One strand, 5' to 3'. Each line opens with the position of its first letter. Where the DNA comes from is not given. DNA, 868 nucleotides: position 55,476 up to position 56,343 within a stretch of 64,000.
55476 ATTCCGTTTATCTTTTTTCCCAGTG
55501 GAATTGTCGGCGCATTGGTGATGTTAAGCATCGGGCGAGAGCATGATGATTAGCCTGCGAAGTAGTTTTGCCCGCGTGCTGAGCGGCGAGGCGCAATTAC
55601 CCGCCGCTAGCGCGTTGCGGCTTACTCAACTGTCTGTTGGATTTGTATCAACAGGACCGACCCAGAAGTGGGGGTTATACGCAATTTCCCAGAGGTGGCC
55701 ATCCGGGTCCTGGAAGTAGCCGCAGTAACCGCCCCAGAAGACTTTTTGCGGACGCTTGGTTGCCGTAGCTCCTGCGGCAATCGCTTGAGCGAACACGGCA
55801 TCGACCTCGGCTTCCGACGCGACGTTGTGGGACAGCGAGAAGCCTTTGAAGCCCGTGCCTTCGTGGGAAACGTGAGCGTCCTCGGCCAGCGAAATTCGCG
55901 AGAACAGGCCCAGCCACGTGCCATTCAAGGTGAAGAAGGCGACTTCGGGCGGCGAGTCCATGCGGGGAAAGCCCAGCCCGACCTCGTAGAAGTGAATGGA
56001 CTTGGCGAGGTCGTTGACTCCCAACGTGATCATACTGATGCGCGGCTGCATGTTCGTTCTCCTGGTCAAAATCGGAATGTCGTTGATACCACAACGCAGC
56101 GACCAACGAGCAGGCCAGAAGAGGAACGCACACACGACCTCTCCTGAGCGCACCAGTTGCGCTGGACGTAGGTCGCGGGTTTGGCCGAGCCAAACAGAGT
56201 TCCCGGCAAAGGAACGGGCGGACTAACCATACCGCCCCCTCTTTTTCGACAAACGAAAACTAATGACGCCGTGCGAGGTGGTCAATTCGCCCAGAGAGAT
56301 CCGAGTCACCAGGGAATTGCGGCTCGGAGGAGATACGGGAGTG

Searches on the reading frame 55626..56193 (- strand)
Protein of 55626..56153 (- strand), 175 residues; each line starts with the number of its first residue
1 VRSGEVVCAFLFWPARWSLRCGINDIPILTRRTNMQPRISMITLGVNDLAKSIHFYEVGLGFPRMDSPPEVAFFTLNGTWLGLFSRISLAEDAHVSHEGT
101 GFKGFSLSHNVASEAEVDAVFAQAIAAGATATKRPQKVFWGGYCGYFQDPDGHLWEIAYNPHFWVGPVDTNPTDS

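Call 10: search_protein_families(library=pfam, proteins=[window:55626-56153:-, window:55675-56193:-], max_evalue=0.001)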
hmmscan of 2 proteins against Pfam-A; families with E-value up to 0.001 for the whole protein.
window:55626-56153:- (175 aa): 2 families
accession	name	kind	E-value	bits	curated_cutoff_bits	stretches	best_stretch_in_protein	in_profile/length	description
PF00903.31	Glyoxalase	-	1.8e-18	67.5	20.6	1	38-157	1-121/121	Glyoxalase/Bleomycin resistance protein/Dioxygenase superfamily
PF18029.7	Glyoxalase_6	-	0.00012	23.2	23.6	1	42-157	2-105/106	Glyoxalase-like domain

window:55675-56193:- (172 aa): 0 families
